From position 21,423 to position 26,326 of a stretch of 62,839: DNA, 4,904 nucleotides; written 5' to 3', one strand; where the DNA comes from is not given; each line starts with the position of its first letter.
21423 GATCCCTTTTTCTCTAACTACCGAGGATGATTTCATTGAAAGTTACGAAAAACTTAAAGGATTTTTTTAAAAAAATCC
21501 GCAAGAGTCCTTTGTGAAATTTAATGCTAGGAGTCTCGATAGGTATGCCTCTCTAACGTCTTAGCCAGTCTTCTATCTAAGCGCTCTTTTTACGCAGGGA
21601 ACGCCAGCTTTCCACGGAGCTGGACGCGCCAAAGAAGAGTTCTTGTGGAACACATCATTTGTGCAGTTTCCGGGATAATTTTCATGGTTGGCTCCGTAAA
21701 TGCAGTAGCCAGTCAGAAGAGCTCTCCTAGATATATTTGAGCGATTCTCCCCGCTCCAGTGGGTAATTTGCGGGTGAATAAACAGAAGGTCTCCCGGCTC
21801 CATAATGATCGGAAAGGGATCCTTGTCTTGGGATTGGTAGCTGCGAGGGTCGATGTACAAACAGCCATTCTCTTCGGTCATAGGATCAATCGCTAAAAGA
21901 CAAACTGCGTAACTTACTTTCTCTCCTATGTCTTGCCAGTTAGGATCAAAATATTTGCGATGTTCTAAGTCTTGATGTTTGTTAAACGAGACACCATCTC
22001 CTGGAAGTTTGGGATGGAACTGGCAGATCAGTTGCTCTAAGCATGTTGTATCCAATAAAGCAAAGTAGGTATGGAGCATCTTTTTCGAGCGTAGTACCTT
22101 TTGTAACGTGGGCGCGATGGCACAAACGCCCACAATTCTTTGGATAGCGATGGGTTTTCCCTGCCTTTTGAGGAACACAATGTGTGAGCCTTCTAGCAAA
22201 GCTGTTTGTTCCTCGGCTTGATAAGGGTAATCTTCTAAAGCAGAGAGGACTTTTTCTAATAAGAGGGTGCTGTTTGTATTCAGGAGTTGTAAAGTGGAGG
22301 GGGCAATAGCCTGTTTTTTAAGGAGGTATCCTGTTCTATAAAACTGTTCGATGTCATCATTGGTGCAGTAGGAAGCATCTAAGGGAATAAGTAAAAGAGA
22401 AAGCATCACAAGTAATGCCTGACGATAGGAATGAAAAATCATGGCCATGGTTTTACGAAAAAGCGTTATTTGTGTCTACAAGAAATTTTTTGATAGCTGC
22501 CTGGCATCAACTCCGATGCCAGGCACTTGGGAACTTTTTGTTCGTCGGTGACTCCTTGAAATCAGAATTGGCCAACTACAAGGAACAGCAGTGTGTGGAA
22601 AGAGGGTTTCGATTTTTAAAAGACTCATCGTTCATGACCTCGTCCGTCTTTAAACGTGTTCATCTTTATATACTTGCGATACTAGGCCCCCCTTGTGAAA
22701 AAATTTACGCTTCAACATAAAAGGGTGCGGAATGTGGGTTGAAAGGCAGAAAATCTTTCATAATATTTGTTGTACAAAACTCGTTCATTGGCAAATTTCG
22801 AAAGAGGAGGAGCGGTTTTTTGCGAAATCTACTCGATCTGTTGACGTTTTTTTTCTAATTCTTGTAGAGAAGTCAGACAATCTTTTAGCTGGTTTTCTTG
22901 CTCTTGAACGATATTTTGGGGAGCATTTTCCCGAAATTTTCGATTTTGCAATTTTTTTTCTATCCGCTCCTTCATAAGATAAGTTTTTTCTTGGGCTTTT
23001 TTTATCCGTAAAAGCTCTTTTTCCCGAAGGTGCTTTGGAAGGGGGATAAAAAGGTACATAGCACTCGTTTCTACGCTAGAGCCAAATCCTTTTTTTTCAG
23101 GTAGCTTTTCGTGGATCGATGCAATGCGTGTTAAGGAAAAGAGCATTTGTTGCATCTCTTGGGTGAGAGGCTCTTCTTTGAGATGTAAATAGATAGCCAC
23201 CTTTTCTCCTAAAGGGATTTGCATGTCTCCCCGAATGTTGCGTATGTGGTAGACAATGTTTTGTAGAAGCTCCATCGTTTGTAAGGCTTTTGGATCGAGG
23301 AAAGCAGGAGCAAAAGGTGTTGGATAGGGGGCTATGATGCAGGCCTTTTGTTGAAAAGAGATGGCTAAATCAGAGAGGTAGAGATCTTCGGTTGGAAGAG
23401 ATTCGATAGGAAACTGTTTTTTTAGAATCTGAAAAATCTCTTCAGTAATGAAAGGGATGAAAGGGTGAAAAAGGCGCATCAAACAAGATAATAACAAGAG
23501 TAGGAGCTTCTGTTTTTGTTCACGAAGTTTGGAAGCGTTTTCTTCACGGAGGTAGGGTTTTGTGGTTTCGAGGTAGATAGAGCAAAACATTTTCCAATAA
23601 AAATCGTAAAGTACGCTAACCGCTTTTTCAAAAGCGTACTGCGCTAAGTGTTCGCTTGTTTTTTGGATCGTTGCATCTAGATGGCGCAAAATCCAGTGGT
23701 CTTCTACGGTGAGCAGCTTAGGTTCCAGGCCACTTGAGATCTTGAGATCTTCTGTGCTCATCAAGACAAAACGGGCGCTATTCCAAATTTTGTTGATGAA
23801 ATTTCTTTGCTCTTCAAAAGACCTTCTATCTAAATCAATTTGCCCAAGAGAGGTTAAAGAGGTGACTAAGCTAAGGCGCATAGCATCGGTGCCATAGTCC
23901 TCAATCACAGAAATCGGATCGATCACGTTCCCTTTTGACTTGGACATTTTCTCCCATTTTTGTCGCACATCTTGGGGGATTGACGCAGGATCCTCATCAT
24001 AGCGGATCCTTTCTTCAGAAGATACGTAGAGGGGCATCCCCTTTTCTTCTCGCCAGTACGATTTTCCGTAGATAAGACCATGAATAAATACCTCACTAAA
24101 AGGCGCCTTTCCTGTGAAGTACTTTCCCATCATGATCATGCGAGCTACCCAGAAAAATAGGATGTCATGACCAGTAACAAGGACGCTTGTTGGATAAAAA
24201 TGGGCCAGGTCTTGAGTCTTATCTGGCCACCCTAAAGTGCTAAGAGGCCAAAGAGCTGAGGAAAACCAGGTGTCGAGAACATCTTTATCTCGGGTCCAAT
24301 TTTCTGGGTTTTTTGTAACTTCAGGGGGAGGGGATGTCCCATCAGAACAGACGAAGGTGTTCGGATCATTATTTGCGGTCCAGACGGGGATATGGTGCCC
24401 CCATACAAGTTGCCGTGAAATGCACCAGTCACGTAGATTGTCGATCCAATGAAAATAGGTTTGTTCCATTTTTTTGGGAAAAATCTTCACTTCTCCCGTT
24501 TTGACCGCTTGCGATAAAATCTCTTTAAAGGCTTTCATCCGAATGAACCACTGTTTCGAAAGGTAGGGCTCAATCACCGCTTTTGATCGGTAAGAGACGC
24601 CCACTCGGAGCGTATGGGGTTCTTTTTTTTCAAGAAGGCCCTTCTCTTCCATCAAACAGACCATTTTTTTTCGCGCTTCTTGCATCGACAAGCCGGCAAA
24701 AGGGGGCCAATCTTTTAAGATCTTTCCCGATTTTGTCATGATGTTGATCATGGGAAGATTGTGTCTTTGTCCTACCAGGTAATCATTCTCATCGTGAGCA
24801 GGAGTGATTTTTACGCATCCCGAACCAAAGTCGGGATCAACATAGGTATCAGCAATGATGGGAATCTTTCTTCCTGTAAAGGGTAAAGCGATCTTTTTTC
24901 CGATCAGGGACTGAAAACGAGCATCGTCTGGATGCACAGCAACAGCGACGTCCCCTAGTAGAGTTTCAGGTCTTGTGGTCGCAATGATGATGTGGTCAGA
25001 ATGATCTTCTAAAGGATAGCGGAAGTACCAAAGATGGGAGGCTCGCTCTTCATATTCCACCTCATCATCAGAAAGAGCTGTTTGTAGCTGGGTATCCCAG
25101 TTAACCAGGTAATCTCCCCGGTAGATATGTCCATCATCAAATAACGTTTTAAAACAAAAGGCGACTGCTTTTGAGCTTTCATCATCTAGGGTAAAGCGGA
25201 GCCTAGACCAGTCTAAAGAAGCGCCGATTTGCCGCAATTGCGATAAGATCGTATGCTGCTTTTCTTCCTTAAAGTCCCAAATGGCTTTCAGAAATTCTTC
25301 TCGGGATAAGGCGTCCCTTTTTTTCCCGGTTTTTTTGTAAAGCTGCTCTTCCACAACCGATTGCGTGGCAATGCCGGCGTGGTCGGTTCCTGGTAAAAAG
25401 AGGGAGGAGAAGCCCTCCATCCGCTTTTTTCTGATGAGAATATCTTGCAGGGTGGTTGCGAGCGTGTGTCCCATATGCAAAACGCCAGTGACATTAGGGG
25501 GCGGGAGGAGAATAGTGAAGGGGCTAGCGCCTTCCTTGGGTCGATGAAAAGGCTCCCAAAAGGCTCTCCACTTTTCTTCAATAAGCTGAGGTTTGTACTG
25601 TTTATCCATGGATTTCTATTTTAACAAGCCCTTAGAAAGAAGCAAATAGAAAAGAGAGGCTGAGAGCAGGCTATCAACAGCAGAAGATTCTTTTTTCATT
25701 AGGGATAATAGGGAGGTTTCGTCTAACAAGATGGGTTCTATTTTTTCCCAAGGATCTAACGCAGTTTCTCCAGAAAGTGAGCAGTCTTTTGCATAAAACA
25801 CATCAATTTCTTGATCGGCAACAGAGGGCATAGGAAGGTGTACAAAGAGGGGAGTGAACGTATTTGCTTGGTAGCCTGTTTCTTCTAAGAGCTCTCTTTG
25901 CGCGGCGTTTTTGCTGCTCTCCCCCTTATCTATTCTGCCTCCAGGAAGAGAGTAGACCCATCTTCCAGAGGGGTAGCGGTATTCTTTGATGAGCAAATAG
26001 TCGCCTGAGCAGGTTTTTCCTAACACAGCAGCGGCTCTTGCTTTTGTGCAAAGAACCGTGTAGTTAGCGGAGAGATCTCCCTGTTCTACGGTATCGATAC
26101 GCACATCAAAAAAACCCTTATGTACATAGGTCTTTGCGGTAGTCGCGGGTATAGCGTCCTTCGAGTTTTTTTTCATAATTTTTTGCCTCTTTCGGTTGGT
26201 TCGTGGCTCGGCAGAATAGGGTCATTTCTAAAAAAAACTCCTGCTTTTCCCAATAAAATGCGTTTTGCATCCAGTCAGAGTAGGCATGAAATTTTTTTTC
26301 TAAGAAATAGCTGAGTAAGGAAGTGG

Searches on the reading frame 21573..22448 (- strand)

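Call 55: search_protein_families(library=ncbifam, proteins=[window:21573-22448:-], max_evalue=0.00001)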
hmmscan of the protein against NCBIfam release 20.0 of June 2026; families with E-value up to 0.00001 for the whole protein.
window:21573-22448:- (291 aa): 1 family
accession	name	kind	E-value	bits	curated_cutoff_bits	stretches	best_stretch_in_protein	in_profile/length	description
NF052437.1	MPhHdxlPhnYGIM8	equivalog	6.4e-07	29.1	500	0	181-250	130-215/260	methylphosphonate hydroxylase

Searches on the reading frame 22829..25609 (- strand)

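Call 55: search_protein_families(library=ncbifam, proteins=[window:22829-25609:-], max_evalue=0.00001)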
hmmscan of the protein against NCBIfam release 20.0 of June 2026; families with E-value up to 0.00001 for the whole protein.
window:22829-25609:- (926 aa): 15 families
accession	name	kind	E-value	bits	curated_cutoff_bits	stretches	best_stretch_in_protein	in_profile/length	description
NF004349.1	PRK05729.1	equivalog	0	1079.8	704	1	3-921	2-859/860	valine--tRNA ligase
TIGR00422.1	valS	equivalog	6.7e-296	983.8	612.1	2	1-516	1-522/863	valine--tRNA ligase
NF011492.0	PRK14900.1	equivalog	6.1e-252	838.8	1783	2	2-513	10-525/1044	valine--tRNA ligase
NF009687.0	PRK13208.1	equivalog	4.7e-164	547.6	738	2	2-517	7-531/801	valine--tRNA ligase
TIGR00392.1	ileS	equivalog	1.2e-104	351.2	621.4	4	551-798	608-838/861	isoleucine--tRNA ligase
NF000540.1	alt_ValS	exception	3.2e-94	316.5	900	2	10-514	9-568/827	valine--tRNA ligase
NF008957.0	PRK12300.1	subfamily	2.7e-60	204.4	677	4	6-229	5-240/946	leucine--tRNA ligase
NF040702.1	ileS_w_GNAT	exception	5.5e-60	203.1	1999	3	18-203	36-226/1100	isoleucine--tRNA ligase, N-acetyltransferase domain-containing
TIGR00396.1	leuS_bact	equivalog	4.6e-52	177.2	548.4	3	469-734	517-764/843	leucine--tRNA ligase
NF000258.1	MupB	exception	5.1e-52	176.9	1900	3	254-414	301-460/1033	mupirocin-resistant isoleucine--tRNA ligase MupB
TIGR00395.1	leuS_arch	equivalog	2.4e-49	168.2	648.5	2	10-229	3-234/938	leucine--tRNA ligase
NF000257.1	MupA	exception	6.5e-46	156.6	1900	3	254-416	297-458/1024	mupirocin-resistant isoleucine--tRNA ligase MupA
TIGR00398.1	metG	equivalog_domain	8.5e-29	100.7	336.35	2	553-732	326-504/530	methionine--tRNA ligase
NF001100.0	PRK00133.1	equivalog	3.8e-23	81.9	587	2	553-731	329-504/676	methionine--tRNA ligase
NF008900.0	PRK12267.1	equivalog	6e-22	77.9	598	2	552-730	297-477/648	methionine--tRNA ligase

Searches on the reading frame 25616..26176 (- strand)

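Call 55: search_protein_families(library=ncbifam, proteins=[window:25616-26176:-], max_evalue=0.00001)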
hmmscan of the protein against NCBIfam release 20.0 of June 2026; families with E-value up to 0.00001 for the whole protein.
window:25616-26176:- (186 aa): 4 families
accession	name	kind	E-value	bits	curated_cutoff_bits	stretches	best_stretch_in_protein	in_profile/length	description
NF008736.0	PRK11762.1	equivalog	4.2e-14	52.5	169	1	37-163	37-163/186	ADP compounds hydrolase NudE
TIGR02705.1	nudix_YtkD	equivalog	1.5e-06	27.8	154.4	1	75-107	47-79/156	RNA deprotection pyrophosphohydrolase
NF006530.0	PRK08999.1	equivalog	2.2e-06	26.9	245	1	70-111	32-71/315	Nudix family hydrolase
NF001938.0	PRK00714.1-5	equivalog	7.2e-06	25.4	116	1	72-105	44-77/172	RNA pyrophosphohydrolase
